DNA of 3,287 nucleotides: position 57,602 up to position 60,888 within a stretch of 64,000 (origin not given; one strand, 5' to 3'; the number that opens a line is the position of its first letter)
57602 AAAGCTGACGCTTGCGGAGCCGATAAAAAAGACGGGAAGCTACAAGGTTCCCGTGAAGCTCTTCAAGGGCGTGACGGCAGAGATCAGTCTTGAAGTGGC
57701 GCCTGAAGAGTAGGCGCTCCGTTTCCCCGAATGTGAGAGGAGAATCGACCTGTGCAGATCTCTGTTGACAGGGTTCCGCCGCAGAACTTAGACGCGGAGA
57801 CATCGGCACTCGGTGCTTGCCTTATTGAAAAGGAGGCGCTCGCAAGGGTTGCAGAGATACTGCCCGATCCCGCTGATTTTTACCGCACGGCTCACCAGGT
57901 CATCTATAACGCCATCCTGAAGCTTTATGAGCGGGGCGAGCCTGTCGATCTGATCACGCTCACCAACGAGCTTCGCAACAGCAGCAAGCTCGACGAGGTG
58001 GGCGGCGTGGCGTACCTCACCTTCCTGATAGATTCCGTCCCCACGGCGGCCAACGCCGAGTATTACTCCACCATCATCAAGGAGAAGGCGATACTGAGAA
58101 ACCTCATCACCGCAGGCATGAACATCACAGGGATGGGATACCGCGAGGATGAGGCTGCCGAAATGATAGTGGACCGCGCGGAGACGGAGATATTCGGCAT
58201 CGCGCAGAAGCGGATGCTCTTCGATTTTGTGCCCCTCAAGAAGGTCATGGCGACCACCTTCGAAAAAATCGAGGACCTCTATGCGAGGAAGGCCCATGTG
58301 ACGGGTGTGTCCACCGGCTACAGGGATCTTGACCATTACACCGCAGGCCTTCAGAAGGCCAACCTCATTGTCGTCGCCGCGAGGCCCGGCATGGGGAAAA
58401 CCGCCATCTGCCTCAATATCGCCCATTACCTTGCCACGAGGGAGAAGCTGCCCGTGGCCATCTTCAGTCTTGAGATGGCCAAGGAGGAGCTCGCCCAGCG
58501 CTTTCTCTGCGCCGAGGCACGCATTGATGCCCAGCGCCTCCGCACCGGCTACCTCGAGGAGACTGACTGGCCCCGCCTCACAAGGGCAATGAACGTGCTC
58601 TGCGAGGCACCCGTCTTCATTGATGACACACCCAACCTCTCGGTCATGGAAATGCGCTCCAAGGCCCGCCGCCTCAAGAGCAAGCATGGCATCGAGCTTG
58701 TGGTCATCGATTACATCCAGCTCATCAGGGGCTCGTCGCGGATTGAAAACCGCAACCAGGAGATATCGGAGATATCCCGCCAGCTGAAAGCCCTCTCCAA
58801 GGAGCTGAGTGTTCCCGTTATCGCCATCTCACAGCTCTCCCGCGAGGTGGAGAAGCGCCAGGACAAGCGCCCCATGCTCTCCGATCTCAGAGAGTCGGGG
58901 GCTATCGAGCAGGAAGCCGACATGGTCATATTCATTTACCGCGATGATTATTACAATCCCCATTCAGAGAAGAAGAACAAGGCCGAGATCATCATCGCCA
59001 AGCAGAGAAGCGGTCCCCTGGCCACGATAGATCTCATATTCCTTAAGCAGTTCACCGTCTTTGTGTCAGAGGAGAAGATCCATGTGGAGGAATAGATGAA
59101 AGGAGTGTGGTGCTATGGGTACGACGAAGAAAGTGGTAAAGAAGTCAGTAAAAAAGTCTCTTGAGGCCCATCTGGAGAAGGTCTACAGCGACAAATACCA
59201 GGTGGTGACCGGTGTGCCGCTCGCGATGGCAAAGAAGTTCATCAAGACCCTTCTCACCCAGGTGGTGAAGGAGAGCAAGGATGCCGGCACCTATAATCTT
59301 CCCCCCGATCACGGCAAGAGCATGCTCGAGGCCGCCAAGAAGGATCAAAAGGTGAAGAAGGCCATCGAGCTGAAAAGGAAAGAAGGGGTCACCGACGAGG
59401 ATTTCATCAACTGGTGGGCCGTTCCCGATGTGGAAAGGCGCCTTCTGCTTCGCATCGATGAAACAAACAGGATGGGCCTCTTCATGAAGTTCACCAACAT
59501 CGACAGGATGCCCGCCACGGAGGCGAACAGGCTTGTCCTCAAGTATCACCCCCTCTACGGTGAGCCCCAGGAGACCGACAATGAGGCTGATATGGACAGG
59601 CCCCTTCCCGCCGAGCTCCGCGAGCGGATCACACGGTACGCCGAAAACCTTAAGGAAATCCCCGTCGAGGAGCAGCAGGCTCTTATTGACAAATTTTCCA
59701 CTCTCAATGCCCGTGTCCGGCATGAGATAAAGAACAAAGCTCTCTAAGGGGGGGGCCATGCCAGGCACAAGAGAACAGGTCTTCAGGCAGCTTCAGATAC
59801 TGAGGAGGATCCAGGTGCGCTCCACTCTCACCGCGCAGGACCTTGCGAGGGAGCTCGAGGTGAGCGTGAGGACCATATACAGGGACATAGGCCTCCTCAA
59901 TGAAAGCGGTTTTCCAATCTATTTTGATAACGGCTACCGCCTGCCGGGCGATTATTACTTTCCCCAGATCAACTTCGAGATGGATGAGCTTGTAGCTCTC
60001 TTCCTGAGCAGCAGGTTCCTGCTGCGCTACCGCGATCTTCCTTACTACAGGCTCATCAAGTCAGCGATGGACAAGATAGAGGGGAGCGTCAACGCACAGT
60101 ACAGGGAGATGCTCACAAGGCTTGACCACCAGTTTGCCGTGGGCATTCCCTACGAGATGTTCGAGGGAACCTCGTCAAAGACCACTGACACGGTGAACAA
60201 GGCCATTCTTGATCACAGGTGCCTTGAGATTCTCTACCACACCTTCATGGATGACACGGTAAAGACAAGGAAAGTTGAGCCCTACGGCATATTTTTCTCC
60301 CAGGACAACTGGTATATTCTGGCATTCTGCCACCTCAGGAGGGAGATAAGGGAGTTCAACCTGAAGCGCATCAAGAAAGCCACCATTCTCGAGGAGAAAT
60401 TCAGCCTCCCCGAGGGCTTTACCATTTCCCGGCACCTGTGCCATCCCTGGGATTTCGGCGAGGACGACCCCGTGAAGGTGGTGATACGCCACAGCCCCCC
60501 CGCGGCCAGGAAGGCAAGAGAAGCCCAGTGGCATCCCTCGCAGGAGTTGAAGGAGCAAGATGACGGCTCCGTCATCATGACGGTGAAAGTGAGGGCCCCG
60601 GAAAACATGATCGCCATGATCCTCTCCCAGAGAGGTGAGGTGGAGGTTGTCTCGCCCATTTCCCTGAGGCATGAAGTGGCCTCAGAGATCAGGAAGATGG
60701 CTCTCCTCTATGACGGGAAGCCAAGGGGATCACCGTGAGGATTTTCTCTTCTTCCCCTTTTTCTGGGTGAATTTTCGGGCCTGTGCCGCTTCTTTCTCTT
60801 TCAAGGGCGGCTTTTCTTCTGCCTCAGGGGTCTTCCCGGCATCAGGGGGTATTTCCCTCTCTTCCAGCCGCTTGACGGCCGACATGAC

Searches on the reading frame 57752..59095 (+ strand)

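Call 30: search_protein_families(library=pfam, proteins=[window:57752-59095:+], max_evalue=0.0001)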
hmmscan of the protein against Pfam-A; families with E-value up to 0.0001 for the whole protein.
window:57752-59095:+ (447 aa): 4 families
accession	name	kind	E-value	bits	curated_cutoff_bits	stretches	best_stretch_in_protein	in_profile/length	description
PF03796.21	DnaB_C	-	6.5e-112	373.5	27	1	185-438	1-254/255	DnaB-like helicase C terminal domain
PF00772.26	DnaB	-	1.8e-33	115.1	23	1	9-111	2-103/103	DnaB-like helicase N terminal domain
PF13481.12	AAA_25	-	5.3e-15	56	27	1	198-363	27-191/195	AAA domain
PF06745.19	ATPase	-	3.2e-06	27.1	26.6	1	186-369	1-169/231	KaiC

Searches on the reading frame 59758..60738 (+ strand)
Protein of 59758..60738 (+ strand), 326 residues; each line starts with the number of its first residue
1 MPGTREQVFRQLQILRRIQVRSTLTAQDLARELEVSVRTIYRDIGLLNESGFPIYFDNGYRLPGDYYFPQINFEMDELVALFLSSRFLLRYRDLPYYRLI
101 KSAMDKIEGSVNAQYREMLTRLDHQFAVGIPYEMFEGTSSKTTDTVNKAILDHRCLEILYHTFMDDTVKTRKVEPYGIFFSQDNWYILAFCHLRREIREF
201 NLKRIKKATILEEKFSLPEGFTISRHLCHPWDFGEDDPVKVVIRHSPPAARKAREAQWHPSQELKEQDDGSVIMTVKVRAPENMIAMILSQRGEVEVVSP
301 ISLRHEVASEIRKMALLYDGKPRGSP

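Call 30: search_protein_families(library=pfam, proteins=[window:59758-60738:+], max_evalue=0.0001)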
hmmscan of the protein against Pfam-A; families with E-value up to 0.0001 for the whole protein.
window:59758-60738:+ (326 aa): 4 families
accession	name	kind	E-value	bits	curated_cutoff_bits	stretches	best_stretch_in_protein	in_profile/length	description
PF13280.12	WYL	-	6.4e-21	74.6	21.8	1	143-209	3-69/70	WYL domain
PF25583.1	WCX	-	6.6e-17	62.1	23.9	1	238-315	2-76/76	WCX domain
PF08279.18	HTH_11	-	5.9e-15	55.3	25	1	10-59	1-51/55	HTH domain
PF08220.18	HTH_DeoR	-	1.9e-05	24.8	21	1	10-52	1-43/57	DeoR-like helix-turn-helix domain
